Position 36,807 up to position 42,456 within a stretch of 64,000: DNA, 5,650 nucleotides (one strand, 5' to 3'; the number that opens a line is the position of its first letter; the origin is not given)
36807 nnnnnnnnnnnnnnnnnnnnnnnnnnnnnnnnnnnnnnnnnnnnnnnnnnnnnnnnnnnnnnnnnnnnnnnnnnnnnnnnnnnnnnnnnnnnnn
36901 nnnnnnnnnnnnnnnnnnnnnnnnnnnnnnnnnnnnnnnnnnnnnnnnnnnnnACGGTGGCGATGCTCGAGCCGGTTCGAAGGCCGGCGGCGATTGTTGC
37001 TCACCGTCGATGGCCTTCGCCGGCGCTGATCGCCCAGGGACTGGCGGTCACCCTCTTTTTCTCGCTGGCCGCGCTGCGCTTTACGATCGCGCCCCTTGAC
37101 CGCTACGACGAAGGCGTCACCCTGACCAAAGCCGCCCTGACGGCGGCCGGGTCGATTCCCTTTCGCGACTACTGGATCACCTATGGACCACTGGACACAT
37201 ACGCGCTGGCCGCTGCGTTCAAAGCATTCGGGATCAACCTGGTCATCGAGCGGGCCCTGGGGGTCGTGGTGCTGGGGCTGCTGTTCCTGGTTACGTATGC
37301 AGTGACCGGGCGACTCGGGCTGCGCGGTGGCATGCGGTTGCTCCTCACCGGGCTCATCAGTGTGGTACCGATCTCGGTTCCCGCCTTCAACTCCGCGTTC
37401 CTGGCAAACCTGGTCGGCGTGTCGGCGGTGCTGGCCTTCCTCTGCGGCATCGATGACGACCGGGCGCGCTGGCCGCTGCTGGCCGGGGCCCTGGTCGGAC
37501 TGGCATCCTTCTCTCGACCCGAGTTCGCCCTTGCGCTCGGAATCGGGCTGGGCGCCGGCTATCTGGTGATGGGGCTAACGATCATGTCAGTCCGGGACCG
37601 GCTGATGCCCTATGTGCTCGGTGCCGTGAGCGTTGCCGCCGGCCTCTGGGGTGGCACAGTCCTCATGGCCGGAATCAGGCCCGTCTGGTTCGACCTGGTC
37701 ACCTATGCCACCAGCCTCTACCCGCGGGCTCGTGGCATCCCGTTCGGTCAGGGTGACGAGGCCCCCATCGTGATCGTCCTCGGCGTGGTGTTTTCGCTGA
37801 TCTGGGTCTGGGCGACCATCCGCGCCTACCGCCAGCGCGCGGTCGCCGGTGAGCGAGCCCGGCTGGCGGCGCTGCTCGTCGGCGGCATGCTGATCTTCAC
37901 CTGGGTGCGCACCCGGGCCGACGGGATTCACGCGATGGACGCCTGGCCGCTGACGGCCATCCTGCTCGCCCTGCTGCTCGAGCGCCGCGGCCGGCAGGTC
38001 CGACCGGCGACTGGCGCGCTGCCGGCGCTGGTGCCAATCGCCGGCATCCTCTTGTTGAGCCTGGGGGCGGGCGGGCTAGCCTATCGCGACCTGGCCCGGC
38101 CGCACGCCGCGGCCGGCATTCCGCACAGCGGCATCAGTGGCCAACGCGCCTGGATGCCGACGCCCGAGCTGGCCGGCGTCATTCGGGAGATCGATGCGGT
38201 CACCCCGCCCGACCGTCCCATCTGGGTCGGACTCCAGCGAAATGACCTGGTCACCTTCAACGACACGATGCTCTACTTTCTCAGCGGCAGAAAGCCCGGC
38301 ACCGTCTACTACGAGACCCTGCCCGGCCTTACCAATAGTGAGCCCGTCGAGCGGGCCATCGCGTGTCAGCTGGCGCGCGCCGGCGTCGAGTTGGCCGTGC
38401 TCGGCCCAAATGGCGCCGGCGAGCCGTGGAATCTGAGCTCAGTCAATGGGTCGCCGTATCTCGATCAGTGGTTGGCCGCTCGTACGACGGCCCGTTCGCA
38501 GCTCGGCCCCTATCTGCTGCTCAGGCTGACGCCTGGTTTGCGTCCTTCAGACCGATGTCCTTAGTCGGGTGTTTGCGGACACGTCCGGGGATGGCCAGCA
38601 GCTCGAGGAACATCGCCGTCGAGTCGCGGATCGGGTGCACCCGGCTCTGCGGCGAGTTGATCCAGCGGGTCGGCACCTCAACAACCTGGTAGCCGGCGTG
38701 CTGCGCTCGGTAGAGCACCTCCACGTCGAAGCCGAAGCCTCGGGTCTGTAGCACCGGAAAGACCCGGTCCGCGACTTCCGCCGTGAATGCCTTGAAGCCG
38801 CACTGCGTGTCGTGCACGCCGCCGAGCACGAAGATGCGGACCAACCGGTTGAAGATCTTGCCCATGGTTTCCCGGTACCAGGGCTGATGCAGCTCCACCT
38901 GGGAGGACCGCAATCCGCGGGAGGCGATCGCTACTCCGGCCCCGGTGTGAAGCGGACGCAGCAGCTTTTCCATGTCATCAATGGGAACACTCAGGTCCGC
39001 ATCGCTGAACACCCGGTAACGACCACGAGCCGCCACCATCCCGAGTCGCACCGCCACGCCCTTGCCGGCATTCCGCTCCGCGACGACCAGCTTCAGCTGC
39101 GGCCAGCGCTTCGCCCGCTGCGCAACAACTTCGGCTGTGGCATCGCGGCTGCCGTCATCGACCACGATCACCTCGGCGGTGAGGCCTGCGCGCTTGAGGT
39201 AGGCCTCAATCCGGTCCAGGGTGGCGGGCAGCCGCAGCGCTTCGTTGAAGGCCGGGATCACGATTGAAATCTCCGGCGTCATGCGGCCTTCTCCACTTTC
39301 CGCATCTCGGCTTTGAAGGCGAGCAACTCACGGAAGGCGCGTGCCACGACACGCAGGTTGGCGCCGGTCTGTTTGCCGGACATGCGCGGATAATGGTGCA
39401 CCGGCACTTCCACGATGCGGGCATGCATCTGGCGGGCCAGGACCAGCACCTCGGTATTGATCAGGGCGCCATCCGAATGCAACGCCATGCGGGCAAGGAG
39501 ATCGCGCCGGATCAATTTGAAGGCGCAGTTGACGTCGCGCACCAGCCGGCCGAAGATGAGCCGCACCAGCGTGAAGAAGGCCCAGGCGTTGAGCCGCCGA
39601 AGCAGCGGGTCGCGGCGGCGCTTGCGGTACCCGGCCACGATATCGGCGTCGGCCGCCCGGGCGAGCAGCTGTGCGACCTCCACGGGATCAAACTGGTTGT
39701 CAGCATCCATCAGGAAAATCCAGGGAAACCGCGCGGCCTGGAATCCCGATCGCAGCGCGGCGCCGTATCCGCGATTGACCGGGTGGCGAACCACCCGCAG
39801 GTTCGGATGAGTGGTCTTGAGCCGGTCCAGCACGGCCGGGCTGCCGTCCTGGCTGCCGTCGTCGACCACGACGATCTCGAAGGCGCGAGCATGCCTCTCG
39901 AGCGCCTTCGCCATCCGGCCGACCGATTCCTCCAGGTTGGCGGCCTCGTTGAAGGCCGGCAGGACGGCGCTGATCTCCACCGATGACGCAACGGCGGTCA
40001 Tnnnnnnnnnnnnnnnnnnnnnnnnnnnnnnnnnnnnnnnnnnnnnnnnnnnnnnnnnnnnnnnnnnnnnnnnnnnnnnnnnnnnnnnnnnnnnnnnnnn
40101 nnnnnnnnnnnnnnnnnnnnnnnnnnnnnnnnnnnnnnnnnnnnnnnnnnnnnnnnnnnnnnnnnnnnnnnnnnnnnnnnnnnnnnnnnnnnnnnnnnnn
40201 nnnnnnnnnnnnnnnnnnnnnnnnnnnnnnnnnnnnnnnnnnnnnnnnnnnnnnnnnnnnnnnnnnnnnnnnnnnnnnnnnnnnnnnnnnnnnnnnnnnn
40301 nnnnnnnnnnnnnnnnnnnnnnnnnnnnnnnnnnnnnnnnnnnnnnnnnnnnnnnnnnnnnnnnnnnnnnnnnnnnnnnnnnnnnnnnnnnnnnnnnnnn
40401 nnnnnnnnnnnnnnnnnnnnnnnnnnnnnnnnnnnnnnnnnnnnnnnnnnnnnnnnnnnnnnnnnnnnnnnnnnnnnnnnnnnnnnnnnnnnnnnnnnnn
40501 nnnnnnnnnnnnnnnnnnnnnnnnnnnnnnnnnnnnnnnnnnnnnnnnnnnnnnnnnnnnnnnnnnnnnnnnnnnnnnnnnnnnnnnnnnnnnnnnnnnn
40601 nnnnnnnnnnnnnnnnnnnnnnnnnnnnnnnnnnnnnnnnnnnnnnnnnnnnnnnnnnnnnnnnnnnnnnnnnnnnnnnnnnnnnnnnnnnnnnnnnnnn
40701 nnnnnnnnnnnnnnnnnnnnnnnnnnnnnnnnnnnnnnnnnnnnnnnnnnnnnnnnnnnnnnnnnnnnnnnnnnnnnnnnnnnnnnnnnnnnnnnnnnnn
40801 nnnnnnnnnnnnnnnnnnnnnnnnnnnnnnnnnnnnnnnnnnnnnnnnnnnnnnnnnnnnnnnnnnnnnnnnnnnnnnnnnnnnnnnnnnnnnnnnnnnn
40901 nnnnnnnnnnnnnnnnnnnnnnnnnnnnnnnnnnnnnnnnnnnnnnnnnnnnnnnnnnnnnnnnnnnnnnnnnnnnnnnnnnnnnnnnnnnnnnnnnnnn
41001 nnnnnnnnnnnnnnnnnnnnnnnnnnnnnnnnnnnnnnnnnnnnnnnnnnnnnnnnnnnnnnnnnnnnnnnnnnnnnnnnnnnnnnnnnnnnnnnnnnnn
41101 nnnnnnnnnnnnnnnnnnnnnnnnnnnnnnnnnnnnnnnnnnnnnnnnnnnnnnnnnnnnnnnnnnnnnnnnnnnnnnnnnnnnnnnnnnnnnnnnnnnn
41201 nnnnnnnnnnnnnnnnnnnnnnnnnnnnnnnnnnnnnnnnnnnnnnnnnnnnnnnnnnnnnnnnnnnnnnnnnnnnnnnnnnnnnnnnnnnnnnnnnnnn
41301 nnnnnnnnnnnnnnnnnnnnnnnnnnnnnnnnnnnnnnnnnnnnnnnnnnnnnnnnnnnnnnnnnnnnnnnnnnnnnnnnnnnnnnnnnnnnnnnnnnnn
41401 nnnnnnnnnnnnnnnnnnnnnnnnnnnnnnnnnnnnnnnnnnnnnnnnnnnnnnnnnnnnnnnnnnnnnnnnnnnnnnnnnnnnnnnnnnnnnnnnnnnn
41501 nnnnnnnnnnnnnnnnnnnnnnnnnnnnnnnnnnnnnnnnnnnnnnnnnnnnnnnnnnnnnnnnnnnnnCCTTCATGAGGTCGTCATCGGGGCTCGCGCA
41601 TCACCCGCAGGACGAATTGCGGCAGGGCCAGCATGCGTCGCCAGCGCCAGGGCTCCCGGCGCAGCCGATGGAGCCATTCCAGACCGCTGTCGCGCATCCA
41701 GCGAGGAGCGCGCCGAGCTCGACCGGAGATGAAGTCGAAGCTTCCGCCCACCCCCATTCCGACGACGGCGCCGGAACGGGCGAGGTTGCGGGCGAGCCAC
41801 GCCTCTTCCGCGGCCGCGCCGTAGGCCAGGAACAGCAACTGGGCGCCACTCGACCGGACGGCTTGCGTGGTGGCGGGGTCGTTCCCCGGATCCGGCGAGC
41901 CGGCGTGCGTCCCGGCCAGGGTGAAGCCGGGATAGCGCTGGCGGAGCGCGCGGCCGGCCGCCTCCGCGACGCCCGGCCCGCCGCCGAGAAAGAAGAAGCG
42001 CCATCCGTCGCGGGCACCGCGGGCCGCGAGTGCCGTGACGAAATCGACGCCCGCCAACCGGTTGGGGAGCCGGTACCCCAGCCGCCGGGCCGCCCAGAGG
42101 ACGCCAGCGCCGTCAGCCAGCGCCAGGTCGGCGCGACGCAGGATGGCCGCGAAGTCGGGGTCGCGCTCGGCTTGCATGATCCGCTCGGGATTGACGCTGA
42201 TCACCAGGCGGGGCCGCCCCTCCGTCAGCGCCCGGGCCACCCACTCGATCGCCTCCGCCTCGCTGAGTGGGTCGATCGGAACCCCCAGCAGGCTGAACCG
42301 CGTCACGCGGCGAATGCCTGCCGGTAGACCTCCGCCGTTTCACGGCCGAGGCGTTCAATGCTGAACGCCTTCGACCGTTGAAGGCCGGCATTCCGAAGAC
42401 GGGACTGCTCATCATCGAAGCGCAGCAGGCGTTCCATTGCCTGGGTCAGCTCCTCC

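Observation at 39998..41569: Family-B membrane proteins carry motifs reminiscent of STT3/AglB oligosaccharyltransferase signatures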

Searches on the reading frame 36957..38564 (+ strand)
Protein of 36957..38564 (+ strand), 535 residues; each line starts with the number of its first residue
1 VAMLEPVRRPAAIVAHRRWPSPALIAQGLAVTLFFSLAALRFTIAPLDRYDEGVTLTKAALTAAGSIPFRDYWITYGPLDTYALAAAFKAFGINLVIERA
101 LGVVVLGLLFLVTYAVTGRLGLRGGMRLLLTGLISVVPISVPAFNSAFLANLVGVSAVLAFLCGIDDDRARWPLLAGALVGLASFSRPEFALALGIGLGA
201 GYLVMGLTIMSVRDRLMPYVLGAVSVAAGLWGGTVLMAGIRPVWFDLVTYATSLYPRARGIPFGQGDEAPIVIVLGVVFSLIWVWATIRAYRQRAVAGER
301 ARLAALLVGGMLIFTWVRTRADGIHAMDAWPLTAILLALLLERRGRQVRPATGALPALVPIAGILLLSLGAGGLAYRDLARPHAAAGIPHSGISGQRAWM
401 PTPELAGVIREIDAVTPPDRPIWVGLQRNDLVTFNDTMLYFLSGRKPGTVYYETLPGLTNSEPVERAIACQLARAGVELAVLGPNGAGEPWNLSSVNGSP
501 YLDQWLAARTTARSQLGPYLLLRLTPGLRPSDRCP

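Call 15: search_protein_families(library=pfam, proteins=[window:36957-38564:+], max_evalue=0.01)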
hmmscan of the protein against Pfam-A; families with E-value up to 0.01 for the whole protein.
window:36957-38564:+ (535 aa): 0 families

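Call 38: search_protein_families(library=ncbifam, proteins=[window:36957-38564:+], max_evalue=0.001)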
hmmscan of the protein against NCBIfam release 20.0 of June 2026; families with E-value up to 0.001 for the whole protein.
window:36957-38564:+ (535 aa): 0 families

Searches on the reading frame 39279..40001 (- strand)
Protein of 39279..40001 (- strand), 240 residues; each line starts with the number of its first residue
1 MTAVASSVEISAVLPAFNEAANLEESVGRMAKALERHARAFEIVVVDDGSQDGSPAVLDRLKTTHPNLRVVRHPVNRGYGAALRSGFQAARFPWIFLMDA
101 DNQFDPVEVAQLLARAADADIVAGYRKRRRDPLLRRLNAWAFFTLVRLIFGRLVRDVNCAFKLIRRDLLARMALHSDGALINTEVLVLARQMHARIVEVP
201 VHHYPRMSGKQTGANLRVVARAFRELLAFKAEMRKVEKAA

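Call 15: search_protein_families(library=pfam, proteins=[window:39279-40001:-], max_evalue=0.01)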
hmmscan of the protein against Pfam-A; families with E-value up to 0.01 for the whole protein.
window:39279-40001:- (240 aa): 3 families
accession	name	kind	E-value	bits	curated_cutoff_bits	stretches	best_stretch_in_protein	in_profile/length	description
PF00535.33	Glycos_transf_2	-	4.7e-29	101.9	23.3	1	11-169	1-164/168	Glycosyl transferase family 2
PF13641.12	Glyco_tranf_2_3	-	1.7e-09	38.5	27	1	10-187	3-189/230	Glycosyltransferase like family 2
PF13704.12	Glyco_tranf_2_4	-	0.00016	22.5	27.5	1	37-102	13-82/98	Glycosyl transferase family 2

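Call 38: search_protein_families(library=ncbifam, proteins=[window:39279-40001:-], max_evalue=0.001)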
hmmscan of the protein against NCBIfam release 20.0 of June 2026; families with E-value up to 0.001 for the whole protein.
window:39279-40001:- (240 aa): 18 families
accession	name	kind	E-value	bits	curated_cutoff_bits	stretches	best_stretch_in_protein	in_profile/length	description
NF007986.1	PRK10714.1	equivalog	7.6e-26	90.8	529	1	9-220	7-217/316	undecaprenyl-phosphate 4-deoxy-4-formamido-L-arabinose transferase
TIGR03937.1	PgaC_IcaA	equivalog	4.7e-18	65.3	422.3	1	8-149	45-187/407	poly-beta-1,6-N-acetyl-D-glucosamine synthase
TIGR04182.1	glyco_TIGR04182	equivalog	1.5e-16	60.7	325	1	10-213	2-200/293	S-layer glycoprotein N-glycosyltransferase AglJ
NF047588.1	GlcsyltransPgfSStrep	equivalog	7e-16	58.3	500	1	9-169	2-164/308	glycosyltransferase PgfS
NF058614.1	PPMAGASynPpgS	equivalog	7.3e-16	58.3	370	1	12-202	4-195/226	polyprenyl-phospho-N-acetylgalactosaminyl synthase PpgS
NF007482.0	PRK10073.1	equivalog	3.2e-12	46.1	423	1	6-120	4-114/334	glycosyltransferase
NF041875.1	EPS_EpsD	equivalog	4e-12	46.2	370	1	10-114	1-102/325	exopolysaccharide biosynthesis glycosyltransferase EpsD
TIGR04283.1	glyco_like_mftF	equivalog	1.2e-11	44.6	182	1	10-128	1-110/221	TIGR04283 family arsenosugar biosynthesis glycosyltransferase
NF041391.1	DPhHxTase_Halo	equivalog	2.1e-11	43.2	375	1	17-207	4-187/213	dolichyl-phosphate hexose transferase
TIGR03965.1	mycofact_glyco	equivalog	5.2e-11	42.1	280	1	7-122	73-185/467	mycofactocin biosynthesis glycosyltransferase MftF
TIGR03469.1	HpnB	hypoth_equivalog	5.8e-10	38.7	379.25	1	7-120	43-164/386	hopene-associated glycosyltransferase HpnB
NF045692.1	OglycostaseCruG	equivalog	7.3e-09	35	600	1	9-119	42-155/386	2'-O-glycosyltransferase CruG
NF010496.0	PRK13915.1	equivalog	1.5e-08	34.1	262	1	6-114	29-140/307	glucosyl-3-phosphoglycerate synthase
NF047683.1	TeichurnBiosyTuaG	equivalog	2e-08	34.2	400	1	8-111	6-106/252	teichuronic acid biosynthesis protein TuaG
NF038302.1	EPS_HpsE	equivalog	1.6e-07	30.6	300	1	9-112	2-107/307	hormogonium polysaccharide biosynthesis glycosyltransferase HpsE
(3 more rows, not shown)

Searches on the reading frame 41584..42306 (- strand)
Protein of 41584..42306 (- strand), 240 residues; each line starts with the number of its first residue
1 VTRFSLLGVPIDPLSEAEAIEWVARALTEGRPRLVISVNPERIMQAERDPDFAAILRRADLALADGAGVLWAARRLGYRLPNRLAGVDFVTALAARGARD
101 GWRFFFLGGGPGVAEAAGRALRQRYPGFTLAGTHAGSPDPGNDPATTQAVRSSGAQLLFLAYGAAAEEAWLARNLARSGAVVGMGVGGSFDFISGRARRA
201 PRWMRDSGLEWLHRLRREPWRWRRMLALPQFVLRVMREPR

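Call 17: search_protein_families(library=pfam, proteins=[window:41584-42306:-], max_evalue=0.01)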
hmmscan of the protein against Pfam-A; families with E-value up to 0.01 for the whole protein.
window:41584-42306:- (240 aa): 1 family
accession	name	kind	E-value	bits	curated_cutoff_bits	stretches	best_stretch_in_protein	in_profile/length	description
PF03808.19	Glyco_tran_WecG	-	7e-56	189.1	27.4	1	59-225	1-167/168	Glycosyl transferase WecG/TagA/CpsF family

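Call 38: search_protein_families(library=ncbifam, proteins=[window:41584-42306:-], max_evalue=0.001)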
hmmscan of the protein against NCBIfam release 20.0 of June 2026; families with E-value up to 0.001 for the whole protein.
window:41584-42306:- (240 aa): 4 families
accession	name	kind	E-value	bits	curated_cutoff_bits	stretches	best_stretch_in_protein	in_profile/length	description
NF041872.1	EPS_EpsA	equivalog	9.2e-43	146.5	500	1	3-227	17-246/265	exopolysaccharide biosynthesis glycosyltransferase EpsA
TIGR00696.1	wecG_tagA_cpsF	superfamily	7.5e-41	139.8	69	1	55-231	2-178/178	WecB/TagA/CpsF family glycosyltransferase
NF002980.1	PRK03692.1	equivalog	2.8e-33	115.3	323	1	31-232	31-232/240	lipopolysaccharide N-acetylmannosaminouronosyltransferase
NF041710.1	UDPacetylman_taseTarA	equivalog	4.1e-32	111.6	350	1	33-238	40-243/247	N-acetylglucosaminyldiphosphoundecaprenol N-acetyl-beta-D-mannosaminyltransferase TarA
